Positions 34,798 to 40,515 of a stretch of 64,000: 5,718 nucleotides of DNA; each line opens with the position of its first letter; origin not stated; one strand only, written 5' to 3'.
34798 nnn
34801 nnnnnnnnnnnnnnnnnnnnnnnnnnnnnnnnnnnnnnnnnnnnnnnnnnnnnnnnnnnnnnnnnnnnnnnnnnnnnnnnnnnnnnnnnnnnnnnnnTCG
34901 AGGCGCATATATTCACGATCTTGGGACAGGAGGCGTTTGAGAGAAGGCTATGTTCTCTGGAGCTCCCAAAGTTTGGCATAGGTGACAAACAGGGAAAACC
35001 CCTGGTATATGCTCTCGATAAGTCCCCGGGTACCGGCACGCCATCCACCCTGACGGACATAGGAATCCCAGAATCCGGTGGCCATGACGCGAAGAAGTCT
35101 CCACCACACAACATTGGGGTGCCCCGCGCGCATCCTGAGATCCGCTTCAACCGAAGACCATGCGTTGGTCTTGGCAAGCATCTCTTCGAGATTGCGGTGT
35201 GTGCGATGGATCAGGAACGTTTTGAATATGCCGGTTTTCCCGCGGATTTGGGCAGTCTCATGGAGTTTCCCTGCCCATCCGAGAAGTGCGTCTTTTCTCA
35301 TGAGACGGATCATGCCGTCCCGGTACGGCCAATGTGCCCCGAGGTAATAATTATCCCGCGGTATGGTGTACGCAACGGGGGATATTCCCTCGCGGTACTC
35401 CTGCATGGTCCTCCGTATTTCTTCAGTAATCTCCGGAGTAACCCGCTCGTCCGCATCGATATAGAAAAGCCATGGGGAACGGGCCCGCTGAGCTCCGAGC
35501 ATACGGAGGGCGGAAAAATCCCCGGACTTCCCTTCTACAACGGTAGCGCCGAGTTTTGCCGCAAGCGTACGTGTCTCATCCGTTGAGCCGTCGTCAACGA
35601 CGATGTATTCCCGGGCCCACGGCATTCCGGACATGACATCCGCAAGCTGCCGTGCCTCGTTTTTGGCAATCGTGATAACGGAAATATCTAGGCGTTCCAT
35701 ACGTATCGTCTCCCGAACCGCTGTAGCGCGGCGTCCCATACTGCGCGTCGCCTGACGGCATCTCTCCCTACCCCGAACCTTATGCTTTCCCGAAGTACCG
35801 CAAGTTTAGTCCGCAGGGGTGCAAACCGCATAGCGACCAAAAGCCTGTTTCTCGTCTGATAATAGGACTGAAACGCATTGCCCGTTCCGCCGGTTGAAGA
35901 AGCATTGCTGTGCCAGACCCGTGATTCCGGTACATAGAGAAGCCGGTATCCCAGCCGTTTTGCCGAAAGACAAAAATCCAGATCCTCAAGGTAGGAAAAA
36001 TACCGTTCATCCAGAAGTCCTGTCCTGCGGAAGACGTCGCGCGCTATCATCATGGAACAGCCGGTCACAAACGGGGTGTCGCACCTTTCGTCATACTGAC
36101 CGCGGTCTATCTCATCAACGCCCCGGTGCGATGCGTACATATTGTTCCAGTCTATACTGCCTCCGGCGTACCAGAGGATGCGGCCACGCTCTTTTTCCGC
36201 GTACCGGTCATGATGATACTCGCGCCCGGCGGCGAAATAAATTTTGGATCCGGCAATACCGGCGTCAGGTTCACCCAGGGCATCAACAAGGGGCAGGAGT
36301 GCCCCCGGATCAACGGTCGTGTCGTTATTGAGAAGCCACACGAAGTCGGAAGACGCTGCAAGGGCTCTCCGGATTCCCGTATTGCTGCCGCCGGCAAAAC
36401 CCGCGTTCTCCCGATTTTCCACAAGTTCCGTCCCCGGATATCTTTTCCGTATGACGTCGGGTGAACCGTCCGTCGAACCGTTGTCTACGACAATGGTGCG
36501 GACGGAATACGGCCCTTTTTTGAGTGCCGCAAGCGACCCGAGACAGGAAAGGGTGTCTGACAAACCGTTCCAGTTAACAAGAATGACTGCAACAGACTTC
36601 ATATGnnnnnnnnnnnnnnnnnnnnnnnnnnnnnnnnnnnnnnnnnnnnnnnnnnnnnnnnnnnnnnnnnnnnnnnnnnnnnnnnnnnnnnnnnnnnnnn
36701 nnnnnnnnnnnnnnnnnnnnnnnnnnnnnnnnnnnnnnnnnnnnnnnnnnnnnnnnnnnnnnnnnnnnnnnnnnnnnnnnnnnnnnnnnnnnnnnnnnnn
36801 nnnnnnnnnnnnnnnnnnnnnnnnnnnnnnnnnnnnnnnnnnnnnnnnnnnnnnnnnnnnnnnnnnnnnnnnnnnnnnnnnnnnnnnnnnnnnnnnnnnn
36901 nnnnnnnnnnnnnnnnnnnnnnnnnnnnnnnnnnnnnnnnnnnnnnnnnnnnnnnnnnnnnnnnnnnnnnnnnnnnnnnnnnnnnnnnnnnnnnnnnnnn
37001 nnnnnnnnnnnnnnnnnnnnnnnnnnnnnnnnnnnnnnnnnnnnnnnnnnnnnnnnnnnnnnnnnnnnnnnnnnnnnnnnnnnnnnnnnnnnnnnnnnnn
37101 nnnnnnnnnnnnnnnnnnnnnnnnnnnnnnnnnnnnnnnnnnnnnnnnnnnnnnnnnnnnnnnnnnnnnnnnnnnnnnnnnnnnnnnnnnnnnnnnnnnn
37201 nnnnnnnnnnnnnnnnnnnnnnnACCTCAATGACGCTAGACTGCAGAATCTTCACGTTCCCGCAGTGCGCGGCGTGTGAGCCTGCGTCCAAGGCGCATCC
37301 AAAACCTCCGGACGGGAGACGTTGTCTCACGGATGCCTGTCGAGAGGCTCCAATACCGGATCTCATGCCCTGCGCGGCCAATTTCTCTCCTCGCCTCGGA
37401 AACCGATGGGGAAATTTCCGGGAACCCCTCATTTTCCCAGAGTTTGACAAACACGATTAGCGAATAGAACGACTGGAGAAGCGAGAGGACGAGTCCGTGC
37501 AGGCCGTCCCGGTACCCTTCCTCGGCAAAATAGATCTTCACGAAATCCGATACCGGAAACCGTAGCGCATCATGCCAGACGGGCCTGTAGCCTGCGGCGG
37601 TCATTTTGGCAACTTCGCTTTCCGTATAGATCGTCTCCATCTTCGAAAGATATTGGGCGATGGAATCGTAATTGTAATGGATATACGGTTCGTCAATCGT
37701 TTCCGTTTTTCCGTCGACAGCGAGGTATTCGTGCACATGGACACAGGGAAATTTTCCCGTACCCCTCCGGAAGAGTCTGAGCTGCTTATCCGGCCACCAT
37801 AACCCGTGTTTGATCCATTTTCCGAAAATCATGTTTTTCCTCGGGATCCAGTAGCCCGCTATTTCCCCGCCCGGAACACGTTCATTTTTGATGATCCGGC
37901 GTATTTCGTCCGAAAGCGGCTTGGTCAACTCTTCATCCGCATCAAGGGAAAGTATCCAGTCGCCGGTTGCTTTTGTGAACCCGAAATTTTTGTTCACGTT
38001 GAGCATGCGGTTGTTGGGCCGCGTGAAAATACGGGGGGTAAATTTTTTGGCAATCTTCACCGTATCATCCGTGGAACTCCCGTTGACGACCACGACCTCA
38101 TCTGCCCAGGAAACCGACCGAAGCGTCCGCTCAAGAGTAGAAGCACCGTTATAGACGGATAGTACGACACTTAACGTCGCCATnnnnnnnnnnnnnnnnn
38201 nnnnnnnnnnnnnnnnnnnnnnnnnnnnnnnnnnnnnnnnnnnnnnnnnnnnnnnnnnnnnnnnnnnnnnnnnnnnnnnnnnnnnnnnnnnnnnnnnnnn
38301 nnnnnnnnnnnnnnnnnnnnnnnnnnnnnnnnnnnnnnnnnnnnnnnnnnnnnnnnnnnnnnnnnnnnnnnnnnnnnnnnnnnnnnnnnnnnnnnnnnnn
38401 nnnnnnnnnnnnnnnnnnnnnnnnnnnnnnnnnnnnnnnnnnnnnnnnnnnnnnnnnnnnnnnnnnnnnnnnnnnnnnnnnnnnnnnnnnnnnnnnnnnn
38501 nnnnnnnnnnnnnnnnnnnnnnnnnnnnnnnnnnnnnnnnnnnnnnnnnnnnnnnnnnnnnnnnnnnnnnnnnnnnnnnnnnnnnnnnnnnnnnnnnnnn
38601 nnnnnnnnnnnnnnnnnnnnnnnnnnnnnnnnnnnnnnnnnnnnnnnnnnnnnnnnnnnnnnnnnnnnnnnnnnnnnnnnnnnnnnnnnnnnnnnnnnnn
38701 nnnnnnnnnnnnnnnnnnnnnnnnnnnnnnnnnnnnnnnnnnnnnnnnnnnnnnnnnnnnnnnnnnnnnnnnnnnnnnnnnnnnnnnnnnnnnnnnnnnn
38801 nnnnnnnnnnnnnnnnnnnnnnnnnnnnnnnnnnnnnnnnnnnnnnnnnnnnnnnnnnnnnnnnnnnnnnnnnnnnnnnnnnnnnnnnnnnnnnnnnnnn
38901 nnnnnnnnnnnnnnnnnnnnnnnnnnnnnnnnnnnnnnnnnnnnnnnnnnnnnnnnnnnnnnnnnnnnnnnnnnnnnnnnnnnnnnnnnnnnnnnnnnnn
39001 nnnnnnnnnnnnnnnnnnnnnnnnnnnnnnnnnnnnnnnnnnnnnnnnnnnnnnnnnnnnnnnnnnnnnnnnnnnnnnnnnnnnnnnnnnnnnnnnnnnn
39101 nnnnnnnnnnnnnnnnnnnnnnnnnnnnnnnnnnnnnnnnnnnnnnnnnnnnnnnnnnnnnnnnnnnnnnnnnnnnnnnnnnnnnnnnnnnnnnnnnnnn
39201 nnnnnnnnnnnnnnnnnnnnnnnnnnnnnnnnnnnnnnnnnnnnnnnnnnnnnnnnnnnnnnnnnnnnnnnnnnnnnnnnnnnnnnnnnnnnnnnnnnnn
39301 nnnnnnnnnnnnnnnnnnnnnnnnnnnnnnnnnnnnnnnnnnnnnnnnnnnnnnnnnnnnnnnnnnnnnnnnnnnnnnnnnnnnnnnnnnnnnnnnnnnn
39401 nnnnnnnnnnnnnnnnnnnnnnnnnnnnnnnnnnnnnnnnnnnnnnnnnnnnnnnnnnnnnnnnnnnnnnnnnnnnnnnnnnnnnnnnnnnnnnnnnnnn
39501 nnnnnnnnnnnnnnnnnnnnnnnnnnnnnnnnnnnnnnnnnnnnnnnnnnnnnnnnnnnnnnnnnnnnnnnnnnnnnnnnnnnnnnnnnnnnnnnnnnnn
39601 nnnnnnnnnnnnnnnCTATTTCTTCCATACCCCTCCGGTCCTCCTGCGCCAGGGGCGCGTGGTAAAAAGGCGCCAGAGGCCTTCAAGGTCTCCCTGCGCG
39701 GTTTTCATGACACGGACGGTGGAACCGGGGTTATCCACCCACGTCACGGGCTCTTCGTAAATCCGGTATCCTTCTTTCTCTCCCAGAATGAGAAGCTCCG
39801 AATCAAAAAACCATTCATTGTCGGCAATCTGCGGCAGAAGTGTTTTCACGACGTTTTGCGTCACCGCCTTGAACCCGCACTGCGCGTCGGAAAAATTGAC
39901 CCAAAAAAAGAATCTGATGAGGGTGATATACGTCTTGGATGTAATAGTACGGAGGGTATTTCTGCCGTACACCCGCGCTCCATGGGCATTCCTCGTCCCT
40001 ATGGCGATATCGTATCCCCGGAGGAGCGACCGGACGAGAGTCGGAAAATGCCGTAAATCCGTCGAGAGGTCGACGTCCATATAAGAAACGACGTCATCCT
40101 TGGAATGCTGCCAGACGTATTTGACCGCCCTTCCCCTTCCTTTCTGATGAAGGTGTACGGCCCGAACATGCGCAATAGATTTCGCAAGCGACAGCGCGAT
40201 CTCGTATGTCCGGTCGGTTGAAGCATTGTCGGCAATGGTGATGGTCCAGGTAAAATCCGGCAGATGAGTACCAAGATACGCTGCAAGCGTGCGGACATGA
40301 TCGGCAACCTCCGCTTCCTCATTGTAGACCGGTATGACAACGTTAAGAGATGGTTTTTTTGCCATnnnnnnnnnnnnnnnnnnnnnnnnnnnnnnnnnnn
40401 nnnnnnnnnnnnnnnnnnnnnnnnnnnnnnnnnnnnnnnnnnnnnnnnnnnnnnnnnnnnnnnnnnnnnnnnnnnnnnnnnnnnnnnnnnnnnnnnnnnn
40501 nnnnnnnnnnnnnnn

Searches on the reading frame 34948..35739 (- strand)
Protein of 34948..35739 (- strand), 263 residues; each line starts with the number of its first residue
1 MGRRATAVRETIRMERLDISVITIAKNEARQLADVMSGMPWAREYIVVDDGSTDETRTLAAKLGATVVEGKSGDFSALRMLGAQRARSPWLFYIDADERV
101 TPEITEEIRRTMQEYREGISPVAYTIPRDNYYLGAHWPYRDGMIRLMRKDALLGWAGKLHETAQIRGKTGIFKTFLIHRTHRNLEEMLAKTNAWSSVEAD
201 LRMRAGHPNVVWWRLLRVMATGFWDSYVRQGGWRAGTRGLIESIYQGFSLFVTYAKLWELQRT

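Call 8: search_protein_families(library=pfam, proteins=[window:34948-35739:-], max_evalue=0.01)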
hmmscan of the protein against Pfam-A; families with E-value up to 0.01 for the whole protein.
window:34948-35739:- (263 aa): 2 families
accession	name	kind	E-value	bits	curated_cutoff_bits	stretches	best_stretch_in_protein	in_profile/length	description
PF00535.33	Glycos_transf_2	-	4.2e-14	53.3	23.3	1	20-138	1-130/168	Glycosyl transferase family 2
PF13704.12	Glyco_tranf_2_4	-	0.00039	21.3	27.5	1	43-101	20-85/98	Glycosyl transferase family 2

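Call 50: search_protein_families(library=ncbifam, proteins=[window:34948-35739:-], max_evalue=0.00001)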
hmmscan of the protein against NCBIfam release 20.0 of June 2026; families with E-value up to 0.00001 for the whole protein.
window:34948-35739:- (263 aa): 2 families
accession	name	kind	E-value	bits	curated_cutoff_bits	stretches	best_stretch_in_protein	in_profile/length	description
TIGR04283.1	glyco_like_mftF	equivalog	4.2e-12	46.1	182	1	19-115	1-100/221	TIGR04283 family arsenosugar biosynthesis glycosyltransferase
TIGR03965.1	mycofact_glyco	equivalog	3.9e-06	26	280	0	16-102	73-169/467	mycofactocin biosynthesis glycosyltransferase MftF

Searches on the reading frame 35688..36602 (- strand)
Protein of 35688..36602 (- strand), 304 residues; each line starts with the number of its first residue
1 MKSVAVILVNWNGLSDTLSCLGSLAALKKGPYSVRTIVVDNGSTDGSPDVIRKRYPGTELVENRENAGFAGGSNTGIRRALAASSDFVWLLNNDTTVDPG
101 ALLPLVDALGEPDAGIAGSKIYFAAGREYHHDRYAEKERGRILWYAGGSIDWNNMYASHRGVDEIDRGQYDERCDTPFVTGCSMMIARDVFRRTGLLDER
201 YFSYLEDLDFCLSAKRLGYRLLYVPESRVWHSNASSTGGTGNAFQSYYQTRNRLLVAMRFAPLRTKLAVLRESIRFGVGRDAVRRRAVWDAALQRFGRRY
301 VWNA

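Call 8: search_protein_families(library=pfam, proteins=[window:35688-36602:-], max_evalue=0.01)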
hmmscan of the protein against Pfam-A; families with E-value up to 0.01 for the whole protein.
window:35688-36602:- (304 aa): 4 families
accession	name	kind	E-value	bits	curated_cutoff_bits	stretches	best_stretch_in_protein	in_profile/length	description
PF00535.33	Glycos_transf_2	-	1.1e-18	68.1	23.3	1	6-193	2-166/168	Glycosyl transferase family 2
PF13641.12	Glyco_tranf_2_3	-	2.4e-18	67.4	27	1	4-237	3-217/230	Glycosyltransferase like family 2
PF13632.12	Glyco_trans_2_3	-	6.8e-10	39.5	27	1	88-257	2-142/198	Glycosyl transferase family group 2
PF13506.12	Glyco_transf_21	-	0.0035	17.3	21.7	0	77-127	23-72/174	Glycosyl transferase family 21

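Call 50: search_protein_families(library=ncbifam, proteins=[window:35688-36602:-], max_evalue=0.00001)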
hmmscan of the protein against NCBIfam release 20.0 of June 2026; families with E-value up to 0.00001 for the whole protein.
window:35688-36602:- (304 aa): 6 families
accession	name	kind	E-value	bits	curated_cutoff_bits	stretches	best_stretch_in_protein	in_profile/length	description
TIGR03965.1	mycofact_glyco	equivalog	9.9e-15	54.3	280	1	2-134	74-204/467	mycofactocin biosynthesis glycosyltransferase MftF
TIGR01556.1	rhamnosyltran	subfamily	1.9e-12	47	200.55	0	33-103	21-91/281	rhamnosyltransferase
NF041875.1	EPS_EpsD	equivalog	3e-10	40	370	1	5-102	2-97/325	exopolysaccharide biosynthesis glycosyltransferase EpsD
NF050113.1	gal_furan_GlfT1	equivalog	5.7e-07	29.1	330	1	32-98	26-93/290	galactofuranosyltransferase GlfT1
NF038299.1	EPS_HpsN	equivalog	2.3e-06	26.8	425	1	180-240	166-229/317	hormogonium polysaccharide biosynthesis glycosyltransferase HpsN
NF007482.0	PRK10073.1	equivalog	2.8e-06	26.6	423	1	3-106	7-107/334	glycosyltransferase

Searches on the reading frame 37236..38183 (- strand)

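Call 8: search_protein_families(library=pfam, proteins=[window:37236-38183:-], max_evalue=0.01)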
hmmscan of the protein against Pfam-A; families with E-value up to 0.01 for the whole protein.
window:37236-38183:- (315 aa): 3 families
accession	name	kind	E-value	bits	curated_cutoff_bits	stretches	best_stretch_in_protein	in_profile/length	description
PF00535.33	Glycos_transf_2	-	3.1e-21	76.5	23.3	1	5-147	1-151/168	Glycosyl transferase family 2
PF10111.15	Glyco_tranf_2_2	-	0.0036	17.3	27.3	1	5-88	1-96/276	Glycosyltransferase like family 2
PF13704.12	Glyco_tranf_2_4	-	0.0086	17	27.5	0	26-92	17-90/98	Glycosyl transferase family 2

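Call 50: search_protein_families(library=ncbifam, proteins=[window:37236-38183:-], max_evalue=0.00001)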
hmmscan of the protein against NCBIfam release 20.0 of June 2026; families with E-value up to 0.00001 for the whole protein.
window:37236-38183:- (315 aa): 3 families
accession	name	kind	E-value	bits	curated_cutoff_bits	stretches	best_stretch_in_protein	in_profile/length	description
TIGR04283.1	glyco_like_mftF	equivalog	9.3e-14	51.5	182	1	4-106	1-105/221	TIGR04283 family arsenosugar biosynthesis glycosyltransferase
NF007482.0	PRK10073.1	equivalog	1.1e-09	37.8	423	1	3-101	7-113/334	glycosyltransferase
NF050050.1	ProtGlycPglI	equivalog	9.2e-06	25.2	500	0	1-88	1-98/306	GalNAc(5)-diNAcBac-PP-undecaprenol beta-1,3-glucosyltransferase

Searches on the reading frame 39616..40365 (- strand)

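Call 8: search_protein_families(library=pfam, proteins=[window:39616-40365:-], max_evalue=0.01)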
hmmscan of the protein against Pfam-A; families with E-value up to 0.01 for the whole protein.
window:39616-40365:- (249 aa): 1 family
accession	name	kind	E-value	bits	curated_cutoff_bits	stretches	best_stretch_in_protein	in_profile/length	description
PF00535.33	Glycos_transf_2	-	7.1e-22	78.6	23.3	1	9-175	2-166/168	Glycosyl transferase family 2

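Call 50: search_protein_families(library=ncbifam, proteins=[window:39616-40365:-], max_evalue=0.00001)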
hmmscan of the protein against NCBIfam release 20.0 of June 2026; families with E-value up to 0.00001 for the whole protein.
window:39616-40365:- (249 aa): 10 families
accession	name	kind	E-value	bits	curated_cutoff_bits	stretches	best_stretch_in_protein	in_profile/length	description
NF047588.1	GlcsyltransPgfSStrep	equivalog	3.1e-13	49.6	500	1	7-178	3-169/308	glycosyltransferase PgfS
NF041391.1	DPhHxTase_Halo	equivalog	3.9e-11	42.3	375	1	40-216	25-190/213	dolichyl-phosphate hexose transferase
TIGR04182.1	glyco_TIGR04182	equivalog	4.8e-11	42.6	325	1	8-216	3-197/293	S-layer glycoprotein N-glycosyltransferase AglJ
NF007986.1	PRK10714.1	equivalog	9.3e-11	41.3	529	1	7-177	8-173/316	undecaprenyl-phosphate 4-deoxy-4-formamido-L-arabinose transferase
NF010496.0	PRK13915.1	equivalog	5.2e-10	38.9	262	1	6-120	32-148/307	glucosyl-3-phosphoglycerate synthase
TIGR03937.1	PgaC_IcaA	equivalog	5.2e-10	38.8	422.3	1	3-127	43-163/407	poly-beta-1,6-N-acetyl-D-glucosamine synthase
NF058614.1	PPMAGASynPpgS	equivalog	1.3e-08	34.6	370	1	9-208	4-195/226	polyprenyl-phospho-N-acetylgalactosaminyl synthase PpgS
NF007482.0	PRK10073.1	equivalog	3.2e-08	32.9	423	1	2-128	3-123/334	glycosyltransferase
TIGR04283.1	glyco_like_mftF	equivalog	8e-08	32.1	182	1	8-105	2-88/221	TIGR04283 family arsenosugar biosynthesis glycosyltransferase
NF038302.1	EPS_HpsE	equivalog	1.7e-07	30.5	300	1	7-100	3-97/307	hormogonium polysaccharide biosynthesis glycosyltransferase HpsE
